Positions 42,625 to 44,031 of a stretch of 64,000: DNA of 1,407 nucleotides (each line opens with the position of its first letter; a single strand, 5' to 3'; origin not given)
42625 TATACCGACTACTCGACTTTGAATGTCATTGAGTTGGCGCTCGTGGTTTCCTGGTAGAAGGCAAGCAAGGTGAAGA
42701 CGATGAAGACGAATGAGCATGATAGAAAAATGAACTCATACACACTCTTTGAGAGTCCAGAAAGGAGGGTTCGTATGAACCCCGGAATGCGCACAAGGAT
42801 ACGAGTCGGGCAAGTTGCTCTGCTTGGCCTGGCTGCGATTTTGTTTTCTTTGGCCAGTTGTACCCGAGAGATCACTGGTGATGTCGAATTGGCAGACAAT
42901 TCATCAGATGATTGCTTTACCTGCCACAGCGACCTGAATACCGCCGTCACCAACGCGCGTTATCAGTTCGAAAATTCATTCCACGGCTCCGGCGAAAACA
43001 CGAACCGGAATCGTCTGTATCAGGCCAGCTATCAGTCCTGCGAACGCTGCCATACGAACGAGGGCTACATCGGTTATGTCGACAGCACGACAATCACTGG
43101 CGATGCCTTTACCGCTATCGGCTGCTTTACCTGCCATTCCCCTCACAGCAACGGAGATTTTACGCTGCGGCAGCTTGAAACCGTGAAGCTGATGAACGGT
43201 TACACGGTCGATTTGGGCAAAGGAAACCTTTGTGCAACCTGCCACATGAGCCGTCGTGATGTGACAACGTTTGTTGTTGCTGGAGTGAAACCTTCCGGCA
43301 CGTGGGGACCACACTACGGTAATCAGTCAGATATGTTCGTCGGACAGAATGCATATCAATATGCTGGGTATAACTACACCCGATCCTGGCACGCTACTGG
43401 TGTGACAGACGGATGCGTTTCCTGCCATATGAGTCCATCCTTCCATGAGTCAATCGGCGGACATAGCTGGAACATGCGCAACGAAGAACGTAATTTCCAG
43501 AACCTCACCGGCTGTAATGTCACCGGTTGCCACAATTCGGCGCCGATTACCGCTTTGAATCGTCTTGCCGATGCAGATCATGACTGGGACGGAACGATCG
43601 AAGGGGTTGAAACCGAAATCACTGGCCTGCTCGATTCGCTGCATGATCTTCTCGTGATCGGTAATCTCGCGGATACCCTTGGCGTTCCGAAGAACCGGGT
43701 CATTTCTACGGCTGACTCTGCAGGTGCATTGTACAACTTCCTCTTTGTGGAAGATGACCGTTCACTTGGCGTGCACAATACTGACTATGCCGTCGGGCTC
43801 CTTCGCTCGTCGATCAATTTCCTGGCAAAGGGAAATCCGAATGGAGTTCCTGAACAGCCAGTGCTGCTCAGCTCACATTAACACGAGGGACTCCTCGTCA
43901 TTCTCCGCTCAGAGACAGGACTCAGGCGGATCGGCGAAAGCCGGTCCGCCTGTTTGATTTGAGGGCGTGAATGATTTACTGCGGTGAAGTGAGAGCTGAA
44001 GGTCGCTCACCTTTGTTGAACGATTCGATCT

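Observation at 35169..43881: All tiers of an extracellular-electron-transfer style conduit sit in one 8.7-kb divergent locus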

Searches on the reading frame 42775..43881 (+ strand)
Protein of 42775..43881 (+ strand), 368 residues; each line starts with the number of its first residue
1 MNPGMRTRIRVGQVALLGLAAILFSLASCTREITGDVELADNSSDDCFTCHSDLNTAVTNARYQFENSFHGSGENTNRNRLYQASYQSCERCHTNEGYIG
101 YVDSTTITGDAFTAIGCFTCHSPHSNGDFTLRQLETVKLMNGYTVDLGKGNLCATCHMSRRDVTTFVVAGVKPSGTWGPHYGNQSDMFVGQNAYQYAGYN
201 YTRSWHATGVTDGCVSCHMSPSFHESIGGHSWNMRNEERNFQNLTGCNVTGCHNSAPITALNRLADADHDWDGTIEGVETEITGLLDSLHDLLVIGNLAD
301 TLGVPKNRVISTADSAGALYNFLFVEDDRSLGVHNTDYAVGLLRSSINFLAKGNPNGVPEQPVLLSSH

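Call 5: search_protein_families(library=pfam, proteins=[window:42775-43881:+], max_evalue=0.01)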
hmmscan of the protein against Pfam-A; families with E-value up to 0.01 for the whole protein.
window:42775-43881:+ (368 aa): 4 families
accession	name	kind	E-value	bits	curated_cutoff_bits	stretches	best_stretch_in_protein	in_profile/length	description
PF22113.1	Mtrc-MtrF_II-IV_dom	-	7.5e-09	35.8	30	1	39-161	23-167/176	Outer membrane cytochrome MtrC/MtrF-like, domains II/IV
PF14522.11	Cytochrome_C7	-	1e-06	28.9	24.8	0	206-256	8-51/67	Cytochrome c7 and related cytochrome c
PF14537.11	Cytochrom_c3_2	-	0.00028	21.7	25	0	40-93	22-78/79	Cytochrome c3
PF09699.15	Paired_CXXCH_1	-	0.0031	17.6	20.6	0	116-160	8-39/41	Doubled CXXCH motif (Paired_CXXCH_1)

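Call 6: search_protein_families(library=ncbifam, proteins=[window:42775-43881:+], max_evalue=0.01)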
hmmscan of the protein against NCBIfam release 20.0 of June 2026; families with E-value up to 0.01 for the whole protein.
window:42775-43881:+ (368 aa): 4 families
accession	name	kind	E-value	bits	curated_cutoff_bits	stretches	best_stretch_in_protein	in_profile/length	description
TIGR03508.1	decahem_SO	subfamily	6.4e-05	22.5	192.2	1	43-161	33-128/258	DmsE family decaheme c-type cytochrome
NF041781.1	mnquin_red_QrcA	equivalog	0.00034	20.3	180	0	111-161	114-162/174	menaquinone reductase multiheme cytochrome c subunit QrcA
NF045713.1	CxxCH_16_HmcA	equivalog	0.0018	16.9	400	1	44-162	132-238/541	sulfate respiration complex hexadecaheme cytochrome HmcA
TIGR01905.1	paired_CXXCH_1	subfamily_domain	0.002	18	25.2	0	115-128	7-21/41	doubled CXXCH domain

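Call 9: search_solved_structures(query=window:42775-43881:+, max_evalue=1)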
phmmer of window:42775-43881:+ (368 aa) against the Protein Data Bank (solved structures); distinct sequences matched with E-value up to 1: 2.
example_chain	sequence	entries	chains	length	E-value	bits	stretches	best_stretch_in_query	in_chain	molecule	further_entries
6i5b_A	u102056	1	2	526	7.2e-05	24.8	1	87-126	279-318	Uncharacterized protein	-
6pw7_A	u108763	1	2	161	0.31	12.9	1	60-102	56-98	Stromal interaction molecule 1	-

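Call 56: find_homologous_proteins(query=window:42775-43881:+, max_evalue=0.00001)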
Query window:42775-43881:+ (368 aa): 265 proteins with E <= 0.00001 among 4334 candidates; the best 120 are listed.
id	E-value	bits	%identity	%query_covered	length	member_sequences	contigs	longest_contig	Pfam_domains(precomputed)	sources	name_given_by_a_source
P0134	7.7e-254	859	100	100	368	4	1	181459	PF14522.12,PF22113.2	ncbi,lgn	-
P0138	1.6e-184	631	73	100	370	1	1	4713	PF14522.12,PF22113.2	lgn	-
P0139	1.4e-156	539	67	93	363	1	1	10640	PF14522.12,PF22113.2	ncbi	-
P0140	1.1e-154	533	62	98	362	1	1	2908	PF09699.16,PF02335.21,PF14522.12,PF22113.2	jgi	jgi:hypothetical protein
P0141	3.3e-152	525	65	96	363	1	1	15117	PF14522.12,PF22113.2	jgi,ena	-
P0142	5.2e-152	524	64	92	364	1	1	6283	PF22113.2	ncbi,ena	-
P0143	7.4e-146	504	60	96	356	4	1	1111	PF14537.12,PF02335.21,PF22113.2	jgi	jgi:hypothetical protein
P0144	4.7e-144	498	60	96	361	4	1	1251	PF02335.21,PF22113.2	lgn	-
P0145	3.5e-143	495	61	94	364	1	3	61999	PF22113.2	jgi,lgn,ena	jgi:hypothetical protein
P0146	1.1e-142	493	60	94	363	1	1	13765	PF02335.21,PF22113.2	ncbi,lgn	-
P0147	2.3e-142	492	57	98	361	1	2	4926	PF02335.21,PF22113.2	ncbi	ncbi:MAG: hypothetical protein V3S17_07160 [candidate division Zixibacteria bacterium]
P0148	3.1e-142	492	58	96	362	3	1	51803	PF09699.16,PF02335.21,PF14522.12,PF22113.2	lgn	-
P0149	2.7e-141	489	58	97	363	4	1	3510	PF02335.21,PF14522.12,PF22113.2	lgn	-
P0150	2.1e-140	486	58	96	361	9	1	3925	PF14537.12,PF02335.21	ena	-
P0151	1.7e-138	479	64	85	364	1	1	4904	PF14537.12,PF22113.2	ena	-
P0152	2.8e-138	479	57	96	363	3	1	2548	PF02335.21,PF22113.2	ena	-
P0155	2.0e-134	466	56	95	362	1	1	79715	PF02335.21,PF14522.12,PF22113.2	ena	-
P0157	1.7e-133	463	57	92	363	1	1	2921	PF02335.21,PF22113.2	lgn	-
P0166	2.4e-126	439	58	90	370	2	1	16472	PF02335.21,PF14522.12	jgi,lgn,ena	-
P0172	9.6e-125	434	55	96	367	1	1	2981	PF02335.21,PF14522.12,PF22113.2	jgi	jgi:formate-dependent nitrite reductase cytochrome c552 subunit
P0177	2.6e-122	426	55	92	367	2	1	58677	PF14537.12,PF02335.21,PF14522.12,PF22113.2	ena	-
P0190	2.1e-118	413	52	98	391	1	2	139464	PF02335.21,PF14522.12,PF22113.2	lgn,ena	-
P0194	1.5e-116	407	53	92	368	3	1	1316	PF09699.16,PF02335.21,PF22113.2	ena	-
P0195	1.1e-115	404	56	91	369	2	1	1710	PF02335.21,PF14522.12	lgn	-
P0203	1.2e-110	388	53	93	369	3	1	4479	PF02335.21,PF14522.12,PF22113.2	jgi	jgi:formate-dependent nitrite reductase cytochrome c552 subunit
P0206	2.6e-109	383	51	98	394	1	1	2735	PF02335.21,PF14522.12,PF22113.2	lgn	-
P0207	4.0e-109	383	51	96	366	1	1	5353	PF02335.21,PF14522.12,PF22113.2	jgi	jgi:formate-dependent nitrite reductase cytochrome c552 subunit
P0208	5.1e-109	382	52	93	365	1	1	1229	PF14537.12,PF02335.21,PF14522.12,PF22113.2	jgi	jgi:hypothetical protein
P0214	2.8e-105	370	52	94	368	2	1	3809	PF02335.21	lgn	-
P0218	2.4e-104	367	50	90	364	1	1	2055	PF09699.16,PF02335.21,PF14522.12,PF22113.2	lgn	-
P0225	2.0e-94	334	46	92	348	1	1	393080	PF14537.12,PF02335.21,PF14522.12,PF22113.2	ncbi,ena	-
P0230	4.1e-92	327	47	94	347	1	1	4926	PF02335.21,PF14522.12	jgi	jgi:hypothetical protein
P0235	2.3e-90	321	48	94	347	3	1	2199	PF02335.21,PF14522.12,PF22113.2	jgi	jgi:hypothetical protein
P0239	8.2e-86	306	46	94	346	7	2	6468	PF02335.21,PF14522.12,PF22113.2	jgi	jgi:hypothetical protein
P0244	6.1e-81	290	48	88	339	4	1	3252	PF02335.21,PF14522.12,PF22113.2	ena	-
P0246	5.0e-76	274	43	96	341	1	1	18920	PF09699.16,PF14537.12,PF02335.21,PF14522.12,PF22113.2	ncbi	-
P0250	2.3e-74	268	48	83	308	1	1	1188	PF02335.21,PF14522.12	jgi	jgi:hypothetical protein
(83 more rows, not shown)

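Call 68: predict_structure(alignment_id=A4)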
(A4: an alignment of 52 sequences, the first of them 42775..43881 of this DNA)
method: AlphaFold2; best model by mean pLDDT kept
length: 368 residues; sequences in the alignment: 52
mean_pLDDT: 86.7   pTM: 0.81
mean pLDDT of the five models: 86.7, 86.4, 86.1, 85.1, 83.8
residues with pLDDT >= 90: 246; 70-90: 69; 50-70: 25; < 50: 28
segments of 3 or more residues with pLDDT < 50: 1-5, 28-44, 364-368
pLDDT, mean of each block of 10 residues (from residue 1): 51 83 67 40 54 75 89 83 91 92 88 88 71 94 96 94 94 89 94 97 94 94 93 93 94 92 95 97 99 98 96 98 96 97 99 87 48
secondary structure, 60 per line:
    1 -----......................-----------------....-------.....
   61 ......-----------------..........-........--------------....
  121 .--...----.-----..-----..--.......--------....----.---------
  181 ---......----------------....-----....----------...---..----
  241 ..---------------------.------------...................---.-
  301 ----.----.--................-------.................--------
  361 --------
elements in order: H6-27 H45-48 H56-66 H84-93 H95-102 H117-120 H148-154 H163-166 H184-189 H206-209 H215-218 H278-295 H313-328 H336-352

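Call 70: fold_search(model_id=the predicted structure, library=pdb)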
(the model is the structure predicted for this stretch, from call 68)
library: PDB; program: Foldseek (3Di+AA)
matches with E <= 10: 15; with E <= 0.001: 0
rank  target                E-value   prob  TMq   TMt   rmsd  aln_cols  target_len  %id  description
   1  6qvm_A                3.1e-03  1.00  0.36  0.22   8.8       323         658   18  Undecaheme cytochrome from S-layer of Carboxydothermus ferrireducens (released 2020-03-25)
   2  4rkm_G                1.0e+00  0.06  0.20  0.12  20.2       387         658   14  Wolinella succinogenes octaheme sulfite reductase MccA, form I (released 2015-02-04)
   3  4n4n_E                3.3e+00  0.08  0.16  0.13  10.1       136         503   20  Nitrosomonas europea HAO (released 2013-12-11)
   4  4n4n_A                3.3e+00  0.06  0.21  0.17  11.1       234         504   16  Nitrosomonas europea HAO (released 2013-12-11)
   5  4dwq_A                4.6e+00  0.02  0.10  0.08  17.1        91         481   13  RNA ligase RtcB-GMP/Mn(2+) complex (released 2012-09-05)
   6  6mii_E                6.6e+00  0.03  0.09  0.06   8.3        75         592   12  Crystal structure of minichromosome maintenance protein MCM/DNA complex (released 2019-07-24)
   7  5oy0_0                6.6e+00  0.02  0.08  0.13  12.6        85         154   21  Structure of synechocystis photosystem I trimer at 2.5A resolution (released 2018-02-21)
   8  6tra_L                6.9e+00  0.02  0.07  0.14  12.4        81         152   21  Cryo- EM structure of the Thermosynechococcus elongatus photosystem I in the presence of cytochrome c6 (released 2020-09-16)
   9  8tv0_A                6.9e+00  0.01  0.09  0.03  15.3       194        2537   10  XptA2 wild type (released 2023-09-27)
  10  6g0y_C                7.3e+00  0.07  0.15  0.28   6.6        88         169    7  X-ray structure of M-21 protein complex (released 2018-11-14)
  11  4fas_A                8.1e+00  0.04  0.16  0.13  10.1       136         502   20  Complex crystal structure of hydroxylamine oxidoreductase and NE1300 from Nitrosomonas europaea (released 2013-09-04)
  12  9mli_A                8.1e+00  0.01  0.11  0.03  14.2       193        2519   10  Xenorhabdus nematophilus XptA2 RBD C Chimera (released 2025-03-05)
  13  5fpq_B                9.0e+00  0.01  0.06  0.04  15.7       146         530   10  Structure of Homo sapiens acetylcholinesterase phosphonylated by sarin. (released 2016-05-11)
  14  1rx0_C                9.5e+00  0.05  0.11  0.10   9.0        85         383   15  Crystal structure of isobutyryl-CoA dehydrogenase complexed with substrate/ligand. (released 2004-04-20)
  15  6hxn_A                9.5e+00  0.01  0.06  0.08  13.9        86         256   12  Structure of the citryl-CoA lyase core module of Chlorobium limicola ATP citrate lyase (space group P3121) (released 2019-04-10)
